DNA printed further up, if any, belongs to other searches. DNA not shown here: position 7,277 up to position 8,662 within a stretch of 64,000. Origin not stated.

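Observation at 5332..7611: Poly-C tract in the leader codons acts like a one-nucleotide ON/OFF switch: C9 (copy 3, out of frame) versus C10 (copy 4, in frame)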

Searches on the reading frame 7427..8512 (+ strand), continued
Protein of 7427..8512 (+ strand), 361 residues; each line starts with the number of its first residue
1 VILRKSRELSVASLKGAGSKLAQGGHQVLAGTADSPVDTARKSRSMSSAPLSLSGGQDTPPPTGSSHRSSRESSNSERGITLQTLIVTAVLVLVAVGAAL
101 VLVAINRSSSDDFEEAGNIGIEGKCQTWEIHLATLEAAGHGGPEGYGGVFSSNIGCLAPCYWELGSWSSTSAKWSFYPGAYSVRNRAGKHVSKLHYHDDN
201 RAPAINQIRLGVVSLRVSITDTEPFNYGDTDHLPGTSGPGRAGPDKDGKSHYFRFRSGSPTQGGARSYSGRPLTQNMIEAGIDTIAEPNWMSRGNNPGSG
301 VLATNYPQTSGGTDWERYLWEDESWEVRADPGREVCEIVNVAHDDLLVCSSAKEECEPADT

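Call 45: predict_structure(alignment_id=A2)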
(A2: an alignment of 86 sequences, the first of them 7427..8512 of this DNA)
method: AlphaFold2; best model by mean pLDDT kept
length: 361 residues; sequences in the alignment: 86
mean_pLDDT: 74.1   pTM: 0.65
mean pLDDT of the five models: 74.1, 73.0, 72.4, 72.1, 71.4
residues with pLDDT >= 90: 154; 70-90: 71; 50-70: 47; < 50: 89
segments of 3 or more residues with pLDDT < 50: 1-78, 107-110
pLDDT, mean of each block of 10 residues (from residue 1): 41 39 35 43 40 37 40 44 75 79 55 51 86 95 94 97 86 76 84 96 97 96 93 71 60 79 86 95 94 83 75 77 94 96 94 83 52
secondary structure, 60 per line:
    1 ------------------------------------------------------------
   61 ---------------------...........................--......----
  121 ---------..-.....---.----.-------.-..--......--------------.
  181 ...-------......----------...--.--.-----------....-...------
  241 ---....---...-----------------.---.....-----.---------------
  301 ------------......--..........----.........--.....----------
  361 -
elements in order: H82-108 H111-116 H133-137 E160-165 H180-183 E191-196 E207-209 E232-234 H244-247 E251-253 H275-279 H313-318 H321-324 E325-330 E335-340 E346-350

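Call 49: fold_search(model_id=the predicted structure, library=pdb)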
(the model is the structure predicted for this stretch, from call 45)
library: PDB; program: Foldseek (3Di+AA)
matches with E <= 10: 8; with E <= 0.001: 0
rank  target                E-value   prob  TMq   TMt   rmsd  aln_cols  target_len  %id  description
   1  2vsa                  1.4e+00  0.01  0.09  0.06  17.4       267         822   11  Structure and mode of action of a mosquitocidal holotoxin (released 2008-07-08)
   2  8i7o_G1               6.7e+00  0.00  0.08  0.07  27.0       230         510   11  In situ structure of axonemal doublet microtubules in mouse sperm with 16-nm repeat (released 2023-10-11)
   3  2vse_A                7.2e+00  0.00  0.08  0.05  18.4       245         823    9  Structure and mode of action of a mosquitocidal holotoxin (released 2008-07-08)
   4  3win_A                8.1e+00  0.02  0.07  0.09   6.8        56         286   14  Clostridium botulinum Hemagglutinin (released 2013-11-06)
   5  7apx_E                8.6e+00  0.04  0.04  0.05   0.9        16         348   31  yeast THO-Sub2 complex (released 2020-12-02)
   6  5bpw                  8.6e+00  0.00  0.10  0.07  14.5       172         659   10  Atomic-resolution structures of the APC/C subunits Apc4 and the Apc5 N-terminal domain (released 2015-09-02)
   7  4ui9_I                9.1e+00  0.00  0.10  0.07  15.7       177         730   10  Atomic structure of the human Anaphase-Promoting Complex (released 2015-06-17)
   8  8xrm_Q                9.7e+00  0.04  0.05  0.27   0.9        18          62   28  RNA polymerase II elongation complex with DSIF, SPT6, and ELOF1 transcribing genomic DNA extracted from human nuclei (released 2025-05-07)

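Call 50: find_related_loci(query=A1, collection=metagenome_contigs, flank=1500)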
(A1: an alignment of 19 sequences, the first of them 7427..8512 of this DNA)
Query A1 (361 aa) in metagenome_contigs; peptide patterns used: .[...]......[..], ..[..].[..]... (x = any residue, [..] = any of these).
68 stretches matched a pattern, but none encodes a relative of the query by tblastn (E <= 1e-3).

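Call 53: find_encoding_contigs(protein=P0004, flank=10000, max_places=4)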
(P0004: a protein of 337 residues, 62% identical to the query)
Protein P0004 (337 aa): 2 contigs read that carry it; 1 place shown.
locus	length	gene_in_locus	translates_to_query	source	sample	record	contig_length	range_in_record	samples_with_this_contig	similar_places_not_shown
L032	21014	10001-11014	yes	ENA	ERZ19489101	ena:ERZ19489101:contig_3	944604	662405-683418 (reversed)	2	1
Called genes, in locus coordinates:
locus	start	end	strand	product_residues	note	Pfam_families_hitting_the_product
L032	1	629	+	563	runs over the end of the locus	PF01268:FTHFS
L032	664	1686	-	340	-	-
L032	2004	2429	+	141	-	-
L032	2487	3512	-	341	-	-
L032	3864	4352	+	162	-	-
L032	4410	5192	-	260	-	-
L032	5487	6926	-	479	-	PF04909:Amidohydro_2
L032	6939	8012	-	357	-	PF00106:adh_short, PF08659:KR, PF23441:SDR (weak), PF13561:adh_short_C2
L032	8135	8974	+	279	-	-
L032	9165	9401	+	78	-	-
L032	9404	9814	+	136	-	PF01850:PIN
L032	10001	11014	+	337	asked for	-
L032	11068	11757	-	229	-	-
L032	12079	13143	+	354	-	-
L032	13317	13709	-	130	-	-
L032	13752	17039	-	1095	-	PF25596:CPSase_L_D1, PF02786:CPSase_L_D2, PF07478:Dala_Dala_lig_C (weak), PF02787:CPSase_L_D3, PF25596:CPSase_L_D1, PF02786:CPSase_L_D2, PF02222:ATP-grasp, PF13535:ATP-grasp_4 (weak), +2 more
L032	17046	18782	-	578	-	PF01029:NusB, PF00988:CPSase_sm_chain, PF00117:GATase, PF07722:Peptidase_C26 (weak)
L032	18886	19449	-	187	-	PF08207:EFP_N, PF01132:EFP, PF09285:Elong-fact-P_C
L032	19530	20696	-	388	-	PF01321:Creatinase_N, PF00557:Peptidase_M24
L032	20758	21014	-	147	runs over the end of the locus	PF01220:DHquinase_II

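Call 68: search_protein_families(library=pfam, proteins=[L032:9404-9814:+], max_evalue=0.01)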
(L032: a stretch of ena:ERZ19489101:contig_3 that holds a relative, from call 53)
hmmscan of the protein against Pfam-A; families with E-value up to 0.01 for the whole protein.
L032:9404-9814:+ (136 aa): 1 family
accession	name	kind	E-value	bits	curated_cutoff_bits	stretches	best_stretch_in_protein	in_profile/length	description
PF01850.27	PIN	-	1.1e-11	45.8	23.6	1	4-122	1-118/120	PIN domain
